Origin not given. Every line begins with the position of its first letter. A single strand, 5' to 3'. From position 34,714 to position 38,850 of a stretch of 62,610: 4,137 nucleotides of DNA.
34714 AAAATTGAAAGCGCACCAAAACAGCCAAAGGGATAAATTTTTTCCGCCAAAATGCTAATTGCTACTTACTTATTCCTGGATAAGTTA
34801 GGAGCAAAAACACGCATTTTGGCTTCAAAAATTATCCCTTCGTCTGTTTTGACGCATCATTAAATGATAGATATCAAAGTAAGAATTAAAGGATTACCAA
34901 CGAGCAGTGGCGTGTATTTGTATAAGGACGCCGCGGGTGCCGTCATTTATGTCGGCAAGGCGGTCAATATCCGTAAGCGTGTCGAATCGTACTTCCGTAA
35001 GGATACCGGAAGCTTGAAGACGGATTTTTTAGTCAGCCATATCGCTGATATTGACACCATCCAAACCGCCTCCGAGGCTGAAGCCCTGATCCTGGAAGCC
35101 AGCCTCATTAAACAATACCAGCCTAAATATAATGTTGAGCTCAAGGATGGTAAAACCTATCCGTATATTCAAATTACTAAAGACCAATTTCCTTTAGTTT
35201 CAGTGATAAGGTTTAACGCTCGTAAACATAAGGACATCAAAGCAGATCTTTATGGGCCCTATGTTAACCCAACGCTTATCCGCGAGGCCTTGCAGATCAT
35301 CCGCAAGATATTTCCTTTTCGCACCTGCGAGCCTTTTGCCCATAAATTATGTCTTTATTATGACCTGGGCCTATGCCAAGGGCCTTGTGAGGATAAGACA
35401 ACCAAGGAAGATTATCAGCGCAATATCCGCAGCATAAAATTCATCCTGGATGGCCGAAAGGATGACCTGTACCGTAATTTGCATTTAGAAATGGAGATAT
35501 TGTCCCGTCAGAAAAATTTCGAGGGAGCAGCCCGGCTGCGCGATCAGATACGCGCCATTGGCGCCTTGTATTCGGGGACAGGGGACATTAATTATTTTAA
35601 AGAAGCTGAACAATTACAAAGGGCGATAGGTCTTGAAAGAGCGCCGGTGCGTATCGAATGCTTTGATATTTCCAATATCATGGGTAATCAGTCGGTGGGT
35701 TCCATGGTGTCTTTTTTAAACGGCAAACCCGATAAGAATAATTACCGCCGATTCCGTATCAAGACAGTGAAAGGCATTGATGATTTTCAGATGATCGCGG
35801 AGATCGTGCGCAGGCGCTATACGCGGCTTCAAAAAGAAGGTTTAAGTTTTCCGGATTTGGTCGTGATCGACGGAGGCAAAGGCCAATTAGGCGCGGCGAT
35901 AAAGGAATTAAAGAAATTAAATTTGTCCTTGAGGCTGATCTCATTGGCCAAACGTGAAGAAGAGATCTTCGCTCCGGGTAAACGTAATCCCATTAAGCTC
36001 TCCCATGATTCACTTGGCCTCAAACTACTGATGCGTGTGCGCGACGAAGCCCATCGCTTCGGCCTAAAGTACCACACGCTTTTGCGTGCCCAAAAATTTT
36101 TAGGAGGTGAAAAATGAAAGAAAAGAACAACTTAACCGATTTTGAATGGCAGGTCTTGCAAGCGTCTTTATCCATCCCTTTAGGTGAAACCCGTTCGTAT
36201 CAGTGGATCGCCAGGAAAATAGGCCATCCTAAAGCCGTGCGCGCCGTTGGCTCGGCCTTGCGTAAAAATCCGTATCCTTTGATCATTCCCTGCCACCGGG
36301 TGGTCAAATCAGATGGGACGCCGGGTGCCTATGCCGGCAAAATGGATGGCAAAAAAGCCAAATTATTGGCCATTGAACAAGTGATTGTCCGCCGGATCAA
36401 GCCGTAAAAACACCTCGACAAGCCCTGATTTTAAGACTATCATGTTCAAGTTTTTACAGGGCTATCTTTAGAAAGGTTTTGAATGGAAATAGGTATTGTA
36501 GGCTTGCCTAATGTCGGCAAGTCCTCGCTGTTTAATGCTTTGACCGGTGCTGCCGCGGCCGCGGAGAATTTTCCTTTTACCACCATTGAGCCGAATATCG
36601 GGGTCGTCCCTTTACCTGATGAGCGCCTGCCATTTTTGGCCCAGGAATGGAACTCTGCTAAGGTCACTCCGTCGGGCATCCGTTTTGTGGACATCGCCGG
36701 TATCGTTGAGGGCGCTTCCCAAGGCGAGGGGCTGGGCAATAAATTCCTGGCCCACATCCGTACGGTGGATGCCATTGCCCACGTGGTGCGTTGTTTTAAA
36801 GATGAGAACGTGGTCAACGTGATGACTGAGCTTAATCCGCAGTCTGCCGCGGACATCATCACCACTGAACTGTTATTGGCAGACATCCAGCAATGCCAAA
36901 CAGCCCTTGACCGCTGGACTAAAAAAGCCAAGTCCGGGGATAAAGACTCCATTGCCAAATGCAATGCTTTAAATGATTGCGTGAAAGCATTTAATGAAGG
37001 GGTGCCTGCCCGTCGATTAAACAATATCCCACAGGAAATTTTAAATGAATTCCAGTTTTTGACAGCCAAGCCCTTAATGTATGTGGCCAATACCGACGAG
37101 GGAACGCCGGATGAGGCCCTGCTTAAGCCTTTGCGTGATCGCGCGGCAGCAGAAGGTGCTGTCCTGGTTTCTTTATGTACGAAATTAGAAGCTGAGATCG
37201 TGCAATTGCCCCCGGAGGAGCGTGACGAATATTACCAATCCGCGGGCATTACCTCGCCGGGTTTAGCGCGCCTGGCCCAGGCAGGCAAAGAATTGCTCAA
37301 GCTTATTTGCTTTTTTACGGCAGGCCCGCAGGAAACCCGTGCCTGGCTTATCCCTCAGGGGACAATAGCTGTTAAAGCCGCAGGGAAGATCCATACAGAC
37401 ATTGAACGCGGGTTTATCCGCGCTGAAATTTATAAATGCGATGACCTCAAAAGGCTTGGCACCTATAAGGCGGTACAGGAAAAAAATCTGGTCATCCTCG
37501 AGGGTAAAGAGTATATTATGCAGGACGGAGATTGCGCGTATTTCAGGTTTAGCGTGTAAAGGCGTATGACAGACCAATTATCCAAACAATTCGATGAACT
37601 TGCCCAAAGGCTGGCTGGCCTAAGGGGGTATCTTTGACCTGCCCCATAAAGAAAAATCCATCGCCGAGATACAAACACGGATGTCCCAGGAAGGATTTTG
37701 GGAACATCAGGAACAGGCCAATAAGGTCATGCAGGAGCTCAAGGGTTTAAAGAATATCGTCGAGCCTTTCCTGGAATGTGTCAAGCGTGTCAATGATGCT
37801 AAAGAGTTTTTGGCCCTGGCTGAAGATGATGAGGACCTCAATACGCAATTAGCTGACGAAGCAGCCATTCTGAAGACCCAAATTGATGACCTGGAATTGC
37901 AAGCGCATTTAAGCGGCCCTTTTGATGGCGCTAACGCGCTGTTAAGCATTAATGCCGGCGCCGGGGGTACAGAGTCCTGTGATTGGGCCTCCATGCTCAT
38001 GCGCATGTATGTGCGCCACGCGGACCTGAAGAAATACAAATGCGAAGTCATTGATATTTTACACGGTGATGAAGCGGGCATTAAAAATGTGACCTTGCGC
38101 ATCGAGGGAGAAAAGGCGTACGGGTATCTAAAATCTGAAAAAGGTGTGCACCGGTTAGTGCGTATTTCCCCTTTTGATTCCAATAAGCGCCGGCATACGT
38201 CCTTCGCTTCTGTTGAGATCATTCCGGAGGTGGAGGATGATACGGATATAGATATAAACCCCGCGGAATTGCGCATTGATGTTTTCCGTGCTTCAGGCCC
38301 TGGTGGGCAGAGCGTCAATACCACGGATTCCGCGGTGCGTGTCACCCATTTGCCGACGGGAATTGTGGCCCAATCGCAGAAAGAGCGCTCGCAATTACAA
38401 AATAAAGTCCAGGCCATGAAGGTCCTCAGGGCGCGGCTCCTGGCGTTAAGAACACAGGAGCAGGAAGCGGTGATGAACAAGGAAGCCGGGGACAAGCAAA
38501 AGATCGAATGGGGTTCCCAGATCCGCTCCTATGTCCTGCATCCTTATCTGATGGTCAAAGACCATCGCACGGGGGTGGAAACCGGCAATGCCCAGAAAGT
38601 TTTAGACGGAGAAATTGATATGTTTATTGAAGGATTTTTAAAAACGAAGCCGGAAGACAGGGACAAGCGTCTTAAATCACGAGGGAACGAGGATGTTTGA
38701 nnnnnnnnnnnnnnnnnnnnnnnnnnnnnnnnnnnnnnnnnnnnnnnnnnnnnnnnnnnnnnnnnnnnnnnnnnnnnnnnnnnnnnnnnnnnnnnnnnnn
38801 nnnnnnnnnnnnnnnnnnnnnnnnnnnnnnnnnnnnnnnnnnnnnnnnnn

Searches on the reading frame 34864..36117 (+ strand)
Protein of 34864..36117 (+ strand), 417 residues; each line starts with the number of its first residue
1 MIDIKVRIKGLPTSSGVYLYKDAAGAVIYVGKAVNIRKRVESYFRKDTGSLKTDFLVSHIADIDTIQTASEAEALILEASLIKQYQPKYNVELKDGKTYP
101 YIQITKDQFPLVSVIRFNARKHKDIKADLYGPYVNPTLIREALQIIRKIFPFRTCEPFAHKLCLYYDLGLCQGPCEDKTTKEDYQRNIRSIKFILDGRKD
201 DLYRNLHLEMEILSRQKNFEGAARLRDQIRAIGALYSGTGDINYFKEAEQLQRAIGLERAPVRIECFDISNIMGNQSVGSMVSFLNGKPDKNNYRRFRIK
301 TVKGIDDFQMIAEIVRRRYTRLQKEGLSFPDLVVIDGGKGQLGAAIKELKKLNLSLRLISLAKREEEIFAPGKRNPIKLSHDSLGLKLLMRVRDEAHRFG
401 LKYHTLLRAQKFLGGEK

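Call 11: search_protein_families(library=pfam, proteins=[window:34864-36117:+], max_evalue=0.001)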
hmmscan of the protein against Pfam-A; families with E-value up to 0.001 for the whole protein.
window:34864-36117:+ (417 aa): 3 families
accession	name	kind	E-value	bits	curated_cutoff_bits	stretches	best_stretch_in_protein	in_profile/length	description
PF08459.17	UvrC_RNaseH_dom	-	1.9e-53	181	22.3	1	252-400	1-158/159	UvrC RNAse H endonuclease domain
PF01541.30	GIY-YIG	-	1.3e-08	35.4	22.6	1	15-90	2-78/78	GIY-YIG catalytic domain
PF02151.25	UVR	-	5e-07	29.7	21.5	1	208-233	9-34/36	UvrB/uvrC motif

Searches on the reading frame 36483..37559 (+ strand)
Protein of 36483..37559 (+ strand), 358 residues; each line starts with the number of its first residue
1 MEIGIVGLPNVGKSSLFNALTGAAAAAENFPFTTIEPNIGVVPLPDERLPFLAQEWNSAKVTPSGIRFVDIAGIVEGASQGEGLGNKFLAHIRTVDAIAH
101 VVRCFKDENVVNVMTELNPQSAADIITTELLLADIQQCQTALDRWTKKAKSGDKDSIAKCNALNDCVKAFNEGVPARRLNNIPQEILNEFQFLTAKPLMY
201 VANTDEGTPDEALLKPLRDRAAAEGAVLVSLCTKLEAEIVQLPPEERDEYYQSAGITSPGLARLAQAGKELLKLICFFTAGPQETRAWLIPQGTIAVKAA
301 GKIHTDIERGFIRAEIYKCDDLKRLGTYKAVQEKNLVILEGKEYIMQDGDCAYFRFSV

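Call 11: search_protein_families(library=pfam, proteins=[window:36483-37559:+], max_evalue=0.001)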
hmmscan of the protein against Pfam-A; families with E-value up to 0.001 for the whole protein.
window:36483-37559:+ (358 aa): 3 families
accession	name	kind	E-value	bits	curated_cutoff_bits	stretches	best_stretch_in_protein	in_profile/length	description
PF06071.19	YchF-GTPase_C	-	1.9e-32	111.6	27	1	274-356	1-83/84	Protein of unknown function (DUF933)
PF01926.29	MMR_HSR1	-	4.9e-24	85.1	21.9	1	2-109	1-91/113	50S ribosome-binding GTPase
PF02421.24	FeoB_N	-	1.1e-08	35.1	27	1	2-43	2-43/156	Ferrous iron transport protein B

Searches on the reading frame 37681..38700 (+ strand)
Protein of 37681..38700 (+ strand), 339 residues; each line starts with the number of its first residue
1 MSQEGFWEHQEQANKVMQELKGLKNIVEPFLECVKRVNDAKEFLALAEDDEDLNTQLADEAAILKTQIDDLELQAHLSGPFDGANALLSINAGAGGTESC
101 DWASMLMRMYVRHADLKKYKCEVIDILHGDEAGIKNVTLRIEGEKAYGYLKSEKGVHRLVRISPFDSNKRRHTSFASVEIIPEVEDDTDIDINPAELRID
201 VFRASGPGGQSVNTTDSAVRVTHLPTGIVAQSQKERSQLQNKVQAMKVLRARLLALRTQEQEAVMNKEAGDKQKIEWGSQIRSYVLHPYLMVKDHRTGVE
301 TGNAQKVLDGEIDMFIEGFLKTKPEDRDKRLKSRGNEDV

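Call 12: search_protein_families(library=pfam, proteins=[window:37681-38700:+], max_evalue=0.001)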
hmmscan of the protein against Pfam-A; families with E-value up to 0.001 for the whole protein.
window:37681-38700:+ (339 aa): 2 families
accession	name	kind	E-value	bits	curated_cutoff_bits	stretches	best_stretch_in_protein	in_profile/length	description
PF03462.23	PCRF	-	1.1e-56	192.2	24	1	1-178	12-194/194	PCRF domain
PF00472.26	RF-1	-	1.2e-40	138.5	35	1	187-296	2-116/116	RF-1 domain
